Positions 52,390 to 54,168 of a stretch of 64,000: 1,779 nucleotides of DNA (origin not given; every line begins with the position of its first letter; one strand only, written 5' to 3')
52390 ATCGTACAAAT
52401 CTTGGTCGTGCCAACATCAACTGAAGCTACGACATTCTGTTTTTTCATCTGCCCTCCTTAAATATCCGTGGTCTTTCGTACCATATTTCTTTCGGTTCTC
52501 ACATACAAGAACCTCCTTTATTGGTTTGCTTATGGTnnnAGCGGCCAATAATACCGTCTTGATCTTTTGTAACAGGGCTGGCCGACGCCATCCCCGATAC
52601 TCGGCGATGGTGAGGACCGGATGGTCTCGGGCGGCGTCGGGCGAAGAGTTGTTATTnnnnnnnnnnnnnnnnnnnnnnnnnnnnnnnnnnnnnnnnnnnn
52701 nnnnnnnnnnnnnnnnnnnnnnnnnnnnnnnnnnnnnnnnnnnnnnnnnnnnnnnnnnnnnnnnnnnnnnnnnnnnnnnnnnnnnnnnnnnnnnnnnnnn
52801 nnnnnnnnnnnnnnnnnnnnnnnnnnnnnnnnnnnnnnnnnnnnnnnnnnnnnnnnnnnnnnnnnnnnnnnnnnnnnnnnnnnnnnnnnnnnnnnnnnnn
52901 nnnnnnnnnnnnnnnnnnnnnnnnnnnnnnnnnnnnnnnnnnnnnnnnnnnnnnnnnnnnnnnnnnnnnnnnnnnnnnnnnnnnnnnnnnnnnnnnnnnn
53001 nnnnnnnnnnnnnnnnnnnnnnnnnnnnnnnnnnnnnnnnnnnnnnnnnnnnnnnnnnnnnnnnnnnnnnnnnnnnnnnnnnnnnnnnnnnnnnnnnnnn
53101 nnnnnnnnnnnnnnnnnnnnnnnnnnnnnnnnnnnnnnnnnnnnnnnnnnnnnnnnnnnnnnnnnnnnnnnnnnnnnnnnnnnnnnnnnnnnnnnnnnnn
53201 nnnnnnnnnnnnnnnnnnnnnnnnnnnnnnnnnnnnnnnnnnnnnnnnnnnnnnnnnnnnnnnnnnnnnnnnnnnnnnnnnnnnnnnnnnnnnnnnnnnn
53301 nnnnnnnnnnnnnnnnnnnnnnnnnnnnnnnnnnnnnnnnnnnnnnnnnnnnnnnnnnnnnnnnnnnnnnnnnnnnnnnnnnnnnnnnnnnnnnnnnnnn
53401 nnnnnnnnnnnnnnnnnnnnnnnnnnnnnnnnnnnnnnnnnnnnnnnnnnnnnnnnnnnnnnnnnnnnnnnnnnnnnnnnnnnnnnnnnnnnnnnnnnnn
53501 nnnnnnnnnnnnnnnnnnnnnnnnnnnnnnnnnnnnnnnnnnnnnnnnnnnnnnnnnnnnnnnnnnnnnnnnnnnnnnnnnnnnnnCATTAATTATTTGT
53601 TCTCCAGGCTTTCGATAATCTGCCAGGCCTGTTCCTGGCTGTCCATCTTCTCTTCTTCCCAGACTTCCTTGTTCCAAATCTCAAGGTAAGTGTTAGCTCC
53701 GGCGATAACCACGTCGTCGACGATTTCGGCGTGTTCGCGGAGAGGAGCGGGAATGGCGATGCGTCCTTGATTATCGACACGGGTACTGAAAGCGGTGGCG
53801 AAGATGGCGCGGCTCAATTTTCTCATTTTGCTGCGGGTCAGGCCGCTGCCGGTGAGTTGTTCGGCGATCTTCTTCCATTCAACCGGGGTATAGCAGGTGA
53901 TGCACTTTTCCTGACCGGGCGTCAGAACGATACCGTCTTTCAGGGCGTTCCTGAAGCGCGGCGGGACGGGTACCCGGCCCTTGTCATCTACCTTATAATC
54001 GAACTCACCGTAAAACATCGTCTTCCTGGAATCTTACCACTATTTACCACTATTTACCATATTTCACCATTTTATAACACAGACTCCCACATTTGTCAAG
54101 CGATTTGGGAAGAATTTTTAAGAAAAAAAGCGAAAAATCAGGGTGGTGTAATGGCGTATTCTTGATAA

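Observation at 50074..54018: Division/cell-wall cluster collapsed to mraZ-rsmH-ftsA-ftsZ, with no peptidoglycan genes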

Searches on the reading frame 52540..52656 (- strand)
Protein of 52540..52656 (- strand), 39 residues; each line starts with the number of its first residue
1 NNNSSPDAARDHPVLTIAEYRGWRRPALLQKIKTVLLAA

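Call 45: search_protein_representatives(alignment_id=A2)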
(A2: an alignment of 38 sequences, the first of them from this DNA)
Query: 38 sequences, 39 profile positions. Proteins with E-value up to 0.001 (for the whole library): 23; up to 1e-10: 4; up to 1e-30: 0. The best 23 are listed.
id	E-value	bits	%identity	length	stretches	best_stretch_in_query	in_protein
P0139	1.9e-13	65.9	-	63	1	1-38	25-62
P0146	2.4e-13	65.5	-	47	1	1-39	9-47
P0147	5.3e-13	64.4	-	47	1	1-39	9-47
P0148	6.1e-13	64.2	-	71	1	1-39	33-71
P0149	7.0e-10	54.4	-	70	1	1-38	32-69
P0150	1.0e-09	54.0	-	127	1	2-33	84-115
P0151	1.1e-09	53.8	-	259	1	1-28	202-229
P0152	1.5e-08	50.1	-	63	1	1-39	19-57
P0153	4.0e-08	48.8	-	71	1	1-37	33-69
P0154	2.2e-07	46.4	-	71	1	1-39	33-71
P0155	4.2e-07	45.5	-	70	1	1-38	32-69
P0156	7.5e-07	44.7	-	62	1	3-38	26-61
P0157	2.8e-06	42.9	-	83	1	9-39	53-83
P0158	3.3e-06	42.7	-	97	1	2-39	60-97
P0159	2.2e-05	40.1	-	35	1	13-39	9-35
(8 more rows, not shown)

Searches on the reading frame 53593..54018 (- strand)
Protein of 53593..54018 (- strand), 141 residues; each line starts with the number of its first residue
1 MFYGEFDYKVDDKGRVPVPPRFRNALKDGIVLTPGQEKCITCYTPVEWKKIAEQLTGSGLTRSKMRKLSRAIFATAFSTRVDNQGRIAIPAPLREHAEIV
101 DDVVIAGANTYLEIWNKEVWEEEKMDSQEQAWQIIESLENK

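Call 3: search_protein_families(library=pfam, proteins=[window:53593-54018:-])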
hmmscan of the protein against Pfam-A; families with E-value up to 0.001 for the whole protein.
window:53593-54018:- (141 aa): 2 families
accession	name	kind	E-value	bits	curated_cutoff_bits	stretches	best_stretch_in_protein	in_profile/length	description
PF02381.23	MraZ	-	4.8e-30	103.8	23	2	1-67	1-68/72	MraZ protein, putative antitoxin-like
PF04014.23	MazE_antitoxin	-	0.00077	19.8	24.7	0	80-99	3-22/48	Antidote-toxin recognition MazE, bacterial antitoxin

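Call 4: search_protein_families(library=ncbifam, proteins=[window:53593-54018:-])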
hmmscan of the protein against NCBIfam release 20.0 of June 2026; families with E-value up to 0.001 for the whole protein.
window:53593-54018:- (141 aa): 7 families
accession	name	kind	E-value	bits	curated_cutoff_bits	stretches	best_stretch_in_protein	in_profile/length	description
TIGR00242.1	TIGR00242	equivalog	2.4e-32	111.8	98.35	1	1-139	1-140/144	division/cell wall cluster transcriptional repressor MraZ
NF001476.0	PRK00326.2-2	equivalog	1.1e-27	96.7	162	1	1-131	4-146/163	division/cell wall cluster transcriptional repressor MraZ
NF001482.0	PRK00326.3-4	equivalog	1.2e-22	80.4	168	1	1-130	1-147/160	division/cell wall cluster transcriptional repressor MraZ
NF001477.0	PRK00326.2-4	equivalog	1.9e-20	73.3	162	1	1-134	3-141/155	division/cell wall cluster transcriptional repressor MraZ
NF001483.0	PRK00326.3-5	equivalog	5.5e-10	39.7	239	1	2-137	3-144/155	division/cell wall cluster transcriptional repressor MraZ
NF001475.0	PRK00326.2-1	equivalog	1.5e-09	38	257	1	2-132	4-139/149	division/cell wall cluster transcriptional repressor MraZ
TIGR01439.1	lp_hng_hel_AbrB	domain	1.2e-05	24.9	28.3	0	79-98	2-21/44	transcriptional regulator, AbrB family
